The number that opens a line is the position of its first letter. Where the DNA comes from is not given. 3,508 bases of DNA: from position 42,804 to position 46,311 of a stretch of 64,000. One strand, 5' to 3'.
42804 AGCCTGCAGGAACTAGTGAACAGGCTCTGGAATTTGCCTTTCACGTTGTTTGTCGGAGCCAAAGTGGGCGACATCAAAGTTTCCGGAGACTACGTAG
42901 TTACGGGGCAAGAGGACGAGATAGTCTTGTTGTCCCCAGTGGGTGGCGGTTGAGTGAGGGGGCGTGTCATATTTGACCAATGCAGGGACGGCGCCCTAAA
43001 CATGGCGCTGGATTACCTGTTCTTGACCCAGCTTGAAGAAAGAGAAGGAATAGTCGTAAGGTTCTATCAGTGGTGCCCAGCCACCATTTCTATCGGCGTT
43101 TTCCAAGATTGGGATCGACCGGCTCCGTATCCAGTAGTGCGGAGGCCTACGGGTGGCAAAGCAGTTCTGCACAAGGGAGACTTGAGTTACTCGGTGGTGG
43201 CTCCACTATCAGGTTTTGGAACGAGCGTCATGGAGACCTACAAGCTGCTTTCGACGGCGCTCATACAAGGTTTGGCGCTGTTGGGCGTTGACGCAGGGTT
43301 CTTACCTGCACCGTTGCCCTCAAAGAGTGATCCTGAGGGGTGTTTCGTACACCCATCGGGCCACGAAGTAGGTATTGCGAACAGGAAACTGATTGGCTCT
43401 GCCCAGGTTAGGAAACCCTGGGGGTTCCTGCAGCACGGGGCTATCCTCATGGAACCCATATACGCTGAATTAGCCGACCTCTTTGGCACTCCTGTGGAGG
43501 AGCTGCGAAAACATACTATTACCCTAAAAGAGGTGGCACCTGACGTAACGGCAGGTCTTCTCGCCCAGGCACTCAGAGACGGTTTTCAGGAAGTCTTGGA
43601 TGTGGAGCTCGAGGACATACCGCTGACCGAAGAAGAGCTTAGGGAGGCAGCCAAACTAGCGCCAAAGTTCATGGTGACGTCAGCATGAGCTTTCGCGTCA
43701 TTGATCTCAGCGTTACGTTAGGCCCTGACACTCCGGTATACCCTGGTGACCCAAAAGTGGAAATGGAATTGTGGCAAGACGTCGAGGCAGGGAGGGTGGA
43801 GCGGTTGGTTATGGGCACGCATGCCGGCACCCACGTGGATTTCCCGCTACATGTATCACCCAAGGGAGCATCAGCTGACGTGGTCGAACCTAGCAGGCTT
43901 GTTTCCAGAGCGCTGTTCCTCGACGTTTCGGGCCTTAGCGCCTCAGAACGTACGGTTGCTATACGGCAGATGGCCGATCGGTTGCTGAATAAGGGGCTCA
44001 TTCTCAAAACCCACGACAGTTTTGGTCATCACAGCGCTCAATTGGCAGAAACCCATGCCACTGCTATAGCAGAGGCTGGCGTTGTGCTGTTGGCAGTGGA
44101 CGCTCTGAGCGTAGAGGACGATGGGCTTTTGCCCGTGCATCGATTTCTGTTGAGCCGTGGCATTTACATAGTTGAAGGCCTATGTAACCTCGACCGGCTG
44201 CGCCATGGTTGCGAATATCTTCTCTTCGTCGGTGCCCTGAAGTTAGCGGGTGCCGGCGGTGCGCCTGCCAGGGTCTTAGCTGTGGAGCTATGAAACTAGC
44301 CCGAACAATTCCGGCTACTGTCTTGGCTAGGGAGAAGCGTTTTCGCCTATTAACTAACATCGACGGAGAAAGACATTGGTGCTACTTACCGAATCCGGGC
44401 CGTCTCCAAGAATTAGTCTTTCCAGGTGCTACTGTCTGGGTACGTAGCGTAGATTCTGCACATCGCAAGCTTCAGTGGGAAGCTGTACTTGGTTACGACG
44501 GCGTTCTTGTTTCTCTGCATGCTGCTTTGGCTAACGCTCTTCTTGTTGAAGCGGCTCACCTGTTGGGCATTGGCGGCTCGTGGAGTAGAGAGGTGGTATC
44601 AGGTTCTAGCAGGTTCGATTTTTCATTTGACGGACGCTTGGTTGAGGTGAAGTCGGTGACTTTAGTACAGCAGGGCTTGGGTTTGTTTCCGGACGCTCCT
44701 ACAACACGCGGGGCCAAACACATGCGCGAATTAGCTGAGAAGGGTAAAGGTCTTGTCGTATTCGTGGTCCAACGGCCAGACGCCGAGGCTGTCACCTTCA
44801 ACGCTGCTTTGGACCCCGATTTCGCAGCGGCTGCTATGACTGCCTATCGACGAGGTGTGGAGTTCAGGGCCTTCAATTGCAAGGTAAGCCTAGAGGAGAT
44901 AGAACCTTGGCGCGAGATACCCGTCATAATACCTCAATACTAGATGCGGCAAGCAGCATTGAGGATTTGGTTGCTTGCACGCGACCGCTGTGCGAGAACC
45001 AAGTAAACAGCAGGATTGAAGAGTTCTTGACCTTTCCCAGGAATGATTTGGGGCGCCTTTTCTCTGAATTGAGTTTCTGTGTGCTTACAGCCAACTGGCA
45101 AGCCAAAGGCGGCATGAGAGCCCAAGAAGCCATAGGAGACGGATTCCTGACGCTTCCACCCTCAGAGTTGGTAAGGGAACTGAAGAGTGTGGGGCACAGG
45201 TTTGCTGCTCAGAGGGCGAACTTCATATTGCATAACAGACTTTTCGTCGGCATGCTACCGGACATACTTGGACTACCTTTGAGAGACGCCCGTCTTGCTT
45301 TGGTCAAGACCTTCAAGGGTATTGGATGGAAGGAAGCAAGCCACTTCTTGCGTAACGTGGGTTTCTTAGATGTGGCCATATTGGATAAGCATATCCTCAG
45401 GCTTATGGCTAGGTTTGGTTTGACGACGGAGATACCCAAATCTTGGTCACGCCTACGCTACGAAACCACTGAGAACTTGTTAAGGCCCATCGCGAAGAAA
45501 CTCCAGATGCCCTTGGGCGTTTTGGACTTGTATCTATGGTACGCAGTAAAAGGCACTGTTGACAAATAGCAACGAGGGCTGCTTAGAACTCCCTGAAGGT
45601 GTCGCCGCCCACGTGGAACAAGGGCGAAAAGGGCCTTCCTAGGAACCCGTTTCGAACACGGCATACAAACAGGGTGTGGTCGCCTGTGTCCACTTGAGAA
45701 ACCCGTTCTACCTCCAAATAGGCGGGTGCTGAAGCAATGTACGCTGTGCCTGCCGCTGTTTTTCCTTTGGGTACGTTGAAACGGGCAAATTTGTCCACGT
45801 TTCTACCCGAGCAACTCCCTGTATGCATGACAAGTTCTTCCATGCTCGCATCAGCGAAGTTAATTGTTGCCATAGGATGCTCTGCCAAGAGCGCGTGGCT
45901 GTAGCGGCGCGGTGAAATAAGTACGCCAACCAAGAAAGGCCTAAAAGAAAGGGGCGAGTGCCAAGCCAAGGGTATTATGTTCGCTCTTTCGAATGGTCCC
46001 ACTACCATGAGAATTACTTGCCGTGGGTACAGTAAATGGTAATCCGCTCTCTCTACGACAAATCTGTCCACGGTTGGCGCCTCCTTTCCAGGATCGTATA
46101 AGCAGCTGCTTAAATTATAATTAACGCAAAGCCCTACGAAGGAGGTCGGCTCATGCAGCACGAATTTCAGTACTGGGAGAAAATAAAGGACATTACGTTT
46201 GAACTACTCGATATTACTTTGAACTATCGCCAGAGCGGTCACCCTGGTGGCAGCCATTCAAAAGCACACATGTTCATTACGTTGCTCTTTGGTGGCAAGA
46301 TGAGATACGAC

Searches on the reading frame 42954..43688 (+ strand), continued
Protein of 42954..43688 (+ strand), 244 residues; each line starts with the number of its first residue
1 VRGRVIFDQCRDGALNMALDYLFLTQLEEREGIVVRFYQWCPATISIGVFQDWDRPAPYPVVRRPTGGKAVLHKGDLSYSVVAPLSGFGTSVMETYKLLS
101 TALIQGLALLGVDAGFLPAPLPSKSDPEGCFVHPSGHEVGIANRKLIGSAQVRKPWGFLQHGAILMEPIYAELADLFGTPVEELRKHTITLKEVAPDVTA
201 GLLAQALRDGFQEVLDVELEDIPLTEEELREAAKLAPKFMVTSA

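Call 34: search_protein_families(library=pfam, proteins=[L022:150-1202:+, L024:3934-4989:+, L046:4021-4977:+, L064:4542-4940:+, L073:4548-4946:+, L018:4205-4978:+, L058:4195-4971:+, L039:549-830:+, L025:3781-4977:+, L060:3979-4953:+], max_evalue=0.001)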
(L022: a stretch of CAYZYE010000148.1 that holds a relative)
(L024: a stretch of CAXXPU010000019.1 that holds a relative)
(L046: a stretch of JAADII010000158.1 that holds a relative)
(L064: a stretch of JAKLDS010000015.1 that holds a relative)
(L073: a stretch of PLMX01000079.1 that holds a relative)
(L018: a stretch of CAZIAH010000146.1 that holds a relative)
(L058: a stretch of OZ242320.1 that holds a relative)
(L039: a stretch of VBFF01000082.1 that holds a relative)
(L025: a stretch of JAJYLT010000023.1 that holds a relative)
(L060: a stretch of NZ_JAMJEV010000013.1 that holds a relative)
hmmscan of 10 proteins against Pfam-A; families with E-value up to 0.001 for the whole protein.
L022:150-1202:+ (350 aa): 1 family
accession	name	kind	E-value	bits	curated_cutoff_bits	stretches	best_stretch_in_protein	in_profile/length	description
PF04055.27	Radical_SAM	-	5.9e-10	40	29.5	1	65-223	4-160/166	Radical SAM superfamily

L024:3934-4989:+ (351 aa): 2 families
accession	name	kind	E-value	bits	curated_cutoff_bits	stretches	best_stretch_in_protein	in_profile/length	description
PF02769.27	AIRS_C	-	2.1e-21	77.2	23.1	1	185-342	2-149/156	AIR synthase related protein, C-terminal domain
PF00586.29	AIRS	-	9.6e-21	74.7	24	1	67-172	14-112/112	AIR synthase related protein, N-terminal domain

L046:4021-4977:+ (318 aa): 2 families
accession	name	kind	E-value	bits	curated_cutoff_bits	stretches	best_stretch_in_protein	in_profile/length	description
PF01571.26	GCV_T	-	1.3e-19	70.9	25.6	1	29-225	51-255/255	Aminomethyltransferase folate-binding domain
PF08669.17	GCV_T_C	-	1.6e-07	31.5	25.9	1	250-315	1-71/80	Glycine cleavage T-protein C-terminal barrel domain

L064:4542-4940:+ (132 aa): 1 family
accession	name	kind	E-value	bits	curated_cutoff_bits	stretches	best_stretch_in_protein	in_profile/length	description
PF01597.25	GCV_H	-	6.7e-33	113.6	22.2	1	8-126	1-120/122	Glycine cleavage H-protein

L073:4548-4946:+ (132 aa): 1 family
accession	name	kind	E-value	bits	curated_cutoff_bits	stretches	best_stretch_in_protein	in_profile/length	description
PF01597.25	GCV_H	-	2.5e-38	131.2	22.2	1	8-125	1-119/122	Glycine cleavage H-protein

L018:4205-4978:+ (257 aa): 4 families
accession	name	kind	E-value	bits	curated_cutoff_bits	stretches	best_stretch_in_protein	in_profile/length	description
PF13720.11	Acetyltransf_11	-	2.1e-29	102.2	24.5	1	175-256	1-82/82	Udp N-acetylglucosamine O-acyltransferase; Domain 2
PF00132.30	Hexapep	-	1.1e-25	88.7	27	2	104-137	2-35/36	Bacterial transferase hexapeptide (six repeats)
PF25084.1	LbH_EIF2B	-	5e-10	39.8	54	1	3-60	17-72/105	EIF2B subunit epsilon LbH domain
PF25087.1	GMPPB_C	-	5.4e-05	23.3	39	0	18-64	3-48/110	GMPPB C-terminal domain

L058:4195-4971:+ (258 aa): 3 families
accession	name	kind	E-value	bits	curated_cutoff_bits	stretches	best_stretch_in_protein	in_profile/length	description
PF14622.11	Ribonucleas_3_3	-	1.1e-37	129.5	35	1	46-176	2-127/128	Ribonuclease-III-like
PF00636.31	Ribonuclease_3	-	2.1e-25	89.9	27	1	71-161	1-102/102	Ribonuclease III domain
PF00035.32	dsrm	-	4.4e-16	59.7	23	1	190-255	2-66/66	Double-stranded RNA binding motif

L039:549-830:+ (93 aa): 0 families

L025:3781-4977:+ (398 aa): 1 family
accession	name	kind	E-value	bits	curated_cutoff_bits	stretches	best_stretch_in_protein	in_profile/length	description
PF06050.19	HGD-D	-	2.2e-05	24.6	28.4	1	176-345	93-289/342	2-hydroxyglutaryl-CoA dehydratase, D-component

L060:3979-4953:+ (324 aa): 2 families
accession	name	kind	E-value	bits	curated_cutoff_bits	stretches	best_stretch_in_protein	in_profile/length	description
PF04055.27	Radical_SAM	-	1.4e-15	58.3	29.5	1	34-199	3-165/166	Radical SAM superfamily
PF00977.27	His_biosynth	-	0.00079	19.4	23.6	0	100-154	60-114/228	Histidine biosynthesis protein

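Call 49: search_protein_families(library=pfam, proteins=[L001:4706-5041:+, L007:4688-5053:+], max_evalue=10)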
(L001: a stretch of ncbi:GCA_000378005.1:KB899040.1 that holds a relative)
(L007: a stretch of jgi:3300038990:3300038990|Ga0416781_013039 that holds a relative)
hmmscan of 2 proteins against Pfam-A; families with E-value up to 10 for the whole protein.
L001:4706-5041:+ (112 aa): 0 families

L007:4688-5053:+ (122 aa): 3 families
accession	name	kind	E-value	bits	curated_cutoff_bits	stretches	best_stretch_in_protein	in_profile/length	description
PF02635.20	DsrE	-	0.012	16.2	22.7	1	14-120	1-114/116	DsrE/DsrF-like family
PF02108.21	FliH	-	0.044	14.1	24.1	1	11-70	65-122/128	Flagellar assembly protein FliH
PF18757.6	Nmad5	-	0.11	13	27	1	31-94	23-89/206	Nucleotide modification associated domain 5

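Call 61: search_dna_similar(query=window:42954-43688:+, collection=plasmids, mode=protein, max_rows=8)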
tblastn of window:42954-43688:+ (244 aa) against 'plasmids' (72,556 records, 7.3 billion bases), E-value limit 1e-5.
Records with a match: 3; places in all: 3; records where one place covers at least 80% of the query: 2.
Best place of each record, by identity: <60% 3.
By first word of the organism name: Bacillus 1; Brevibacillus 1; Thermomicrobium 1.
By predicted mobility (MOB-suite, as given by PLSDB): non-mobilizable 3.
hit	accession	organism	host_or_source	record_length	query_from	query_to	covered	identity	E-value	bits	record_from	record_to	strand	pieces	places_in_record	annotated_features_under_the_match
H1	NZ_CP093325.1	Bacillus sp. N5-665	whole organism,peat soil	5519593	9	236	93%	36.7%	6e-30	124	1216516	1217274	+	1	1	none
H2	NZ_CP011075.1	Brevibacillus laterosporus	Oryza sativa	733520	15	236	91%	34.8%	1e-26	115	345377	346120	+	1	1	biotin/lipoate A/B protein ligase family protein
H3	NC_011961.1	Thermomicrobium roseum DSM 5159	-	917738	2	161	66%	30.2%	6e-7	57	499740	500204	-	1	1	biotin/lipoate A/B protein ligase family protein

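Call 84: search_protein_families(library=pfam, proteins=[L035:4371-4826:-, L029:4451-4834:-], max_evalue=0.001)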
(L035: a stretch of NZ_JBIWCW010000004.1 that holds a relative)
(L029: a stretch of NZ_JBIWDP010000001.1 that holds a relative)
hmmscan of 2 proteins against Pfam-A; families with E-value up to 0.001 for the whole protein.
L035:4371-4826:- (151 aa): 1 family
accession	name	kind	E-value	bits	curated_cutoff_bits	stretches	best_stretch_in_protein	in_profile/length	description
PF00581.25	Rhodanese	-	1.5e-18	67.5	22.2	1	59-145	3-101/102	Rhodanese-like domain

L029:4451-4834:- (127 aa): 2 families
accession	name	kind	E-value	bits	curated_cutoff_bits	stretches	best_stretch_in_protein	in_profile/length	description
PF00581.25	Rhodanese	-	3.4e-21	76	22.2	1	41-121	9-101/102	Rhodanese-like domain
PF05568.16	ASFV_J13L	-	0.00056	20.2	23.6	1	3-53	34-86/189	African swine fever virus J13L protein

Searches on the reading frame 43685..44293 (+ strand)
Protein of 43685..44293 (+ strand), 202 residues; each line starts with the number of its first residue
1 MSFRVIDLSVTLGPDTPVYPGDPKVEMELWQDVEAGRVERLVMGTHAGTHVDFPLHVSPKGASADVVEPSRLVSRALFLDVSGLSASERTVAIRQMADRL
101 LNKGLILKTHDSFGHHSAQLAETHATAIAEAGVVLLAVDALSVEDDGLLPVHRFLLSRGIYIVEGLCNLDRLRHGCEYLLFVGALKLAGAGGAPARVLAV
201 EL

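Call 3: search_protein_families(library=pfam, proteins=[window:43685-44293:+], max_evalue=0.1)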
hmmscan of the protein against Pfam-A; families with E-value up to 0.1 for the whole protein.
window:43685-44293:+ (202 aa): 1 family
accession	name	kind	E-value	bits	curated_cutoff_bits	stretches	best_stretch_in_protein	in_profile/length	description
PF04199.19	Cyclase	-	4.4e-16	59.8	23.1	1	6-144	1-141/142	Putative cyclase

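Call 4: search_protein_families(library=ncbifam, proteins=[window:43685-44293:+], max_evalue=0.1)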
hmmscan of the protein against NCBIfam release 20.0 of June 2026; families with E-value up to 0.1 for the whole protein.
window:43685-44293:+ (202 aa): 1 family
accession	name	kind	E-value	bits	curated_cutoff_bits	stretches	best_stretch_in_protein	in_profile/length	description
TIGR03035.1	trp_arylform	equivalog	1.6e-19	70.7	223.05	1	4-198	1-202/206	arylformamidase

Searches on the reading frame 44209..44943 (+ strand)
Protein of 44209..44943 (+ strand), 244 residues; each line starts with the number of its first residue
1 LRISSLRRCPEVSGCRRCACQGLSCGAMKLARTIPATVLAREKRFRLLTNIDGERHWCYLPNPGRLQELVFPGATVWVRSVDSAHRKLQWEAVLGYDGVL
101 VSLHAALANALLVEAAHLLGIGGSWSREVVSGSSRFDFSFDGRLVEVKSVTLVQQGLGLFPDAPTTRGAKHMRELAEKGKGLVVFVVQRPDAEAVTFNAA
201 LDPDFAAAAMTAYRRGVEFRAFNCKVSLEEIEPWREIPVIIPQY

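Call 3: search_protein_families(library=pfam, proteins=[window:44209-44943:+], max_evalue=0.1)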
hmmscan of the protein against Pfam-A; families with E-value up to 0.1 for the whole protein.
window:44209-44943:+ (244 aa): 2 families
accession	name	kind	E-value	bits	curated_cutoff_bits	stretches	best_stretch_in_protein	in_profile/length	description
PF03749.19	SfsA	-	7.7e-33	113.7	22.8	1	121-229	21-137/138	Sugar fermentation stimulation protein RE domain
PF17746.7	SfsA_N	-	1.6e-14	54.1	25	1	39-97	1-57/63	SfsA N-terminal OB domain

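Call 4: search_protein_families(library=ncbifam, proteins=[window:44209-44943:+], max_evalue=0.1)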
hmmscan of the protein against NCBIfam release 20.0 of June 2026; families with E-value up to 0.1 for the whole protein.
window:44209-44943:+ (244 aa): 1 family
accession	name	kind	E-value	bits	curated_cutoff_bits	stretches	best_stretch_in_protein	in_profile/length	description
TIGR00230.1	sfsA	equivalog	1e-39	136.3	126.45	1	29-230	6-223/234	DNA/RNA nuclease SfsA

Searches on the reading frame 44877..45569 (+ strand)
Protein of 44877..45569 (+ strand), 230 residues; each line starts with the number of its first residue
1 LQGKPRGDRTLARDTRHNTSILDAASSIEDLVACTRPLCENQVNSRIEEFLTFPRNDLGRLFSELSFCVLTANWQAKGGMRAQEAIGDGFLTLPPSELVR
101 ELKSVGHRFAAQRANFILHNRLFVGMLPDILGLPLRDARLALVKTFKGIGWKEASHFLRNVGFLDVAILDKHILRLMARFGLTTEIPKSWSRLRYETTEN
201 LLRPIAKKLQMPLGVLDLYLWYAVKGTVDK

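Call 3: search_protein_families(library=pfam, proteins=[window:44877-45569:+], max_evalue=0.1)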
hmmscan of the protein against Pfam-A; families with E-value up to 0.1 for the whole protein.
window:44877-45569:+ (230 aa): 1 family
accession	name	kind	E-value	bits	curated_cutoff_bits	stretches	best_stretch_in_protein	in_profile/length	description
PF22175.2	Ogg-HhH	-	5.8e-55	185.9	27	1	43-211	1-173/173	8-oxoguanine DNA glycosylase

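Call 4: search_protein_families(library=ncbifam, proteins=[window:44877-45569:+], max_evalue=0.1)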
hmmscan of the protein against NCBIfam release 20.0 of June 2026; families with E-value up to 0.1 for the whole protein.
window:44877-45569:+ (230 aa): 1 family
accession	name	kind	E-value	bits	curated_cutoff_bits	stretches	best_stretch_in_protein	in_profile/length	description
NF002305.0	PRK01229.1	equivalog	1.5e-69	233.6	183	1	31-230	8-210/210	N-glycosylase/DNA lyase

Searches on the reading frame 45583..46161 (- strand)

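Call 3: search_protein_families(library=pfam, proteins=[window:45583-46161:-], max_evalue=0.1)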
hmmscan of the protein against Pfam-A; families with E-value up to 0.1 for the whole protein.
window:45583-46161:- (192 aa): 1 family
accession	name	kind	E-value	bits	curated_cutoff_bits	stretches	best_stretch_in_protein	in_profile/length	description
PF01613.24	Flavin_Reduct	-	3.5e-25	89.3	27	1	45-183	4-144/153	Flavin reductase like domain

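Call 4: search_protein_families(library=ncbifam, proteins=[window:45583-46161:-], max_evalue=0.1)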
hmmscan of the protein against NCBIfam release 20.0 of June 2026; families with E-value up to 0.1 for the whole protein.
window:45583-46161:- (192 aa): 5 families
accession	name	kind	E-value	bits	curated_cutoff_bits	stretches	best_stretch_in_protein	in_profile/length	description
NF045919.1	HphnlacHdxRed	equivalog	0.00015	20.9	340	1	72-181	45-148/309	p-hydroxyphenylacetate 3-hydroxylase reductase component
NF045733.1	StyMonoxStyB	equivalog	0.02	14.9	200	1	136-171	95-130/150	styrene monooxygenase NADH-dependent flavin reductase subunit StyB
NF045630.1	monooxsub_HsaB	equivalog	0.028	14.2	230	1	71-171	44-139/186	3-hydroxy-9,10-secoandrosta-1,3,5(10)-triene-9,17-dione monooxygenase reductase subunit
NF052639.1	FlvnRedFerAPor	equivalog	0.028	14.1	260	1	120-186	85-150/158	flavin reductase FerA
TIGR02296.1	HpaC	equivalog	0.046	13.8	205.95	1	85-170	48-132/154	4-hydroxyphenylacetate 3-monooxygenase, reductase component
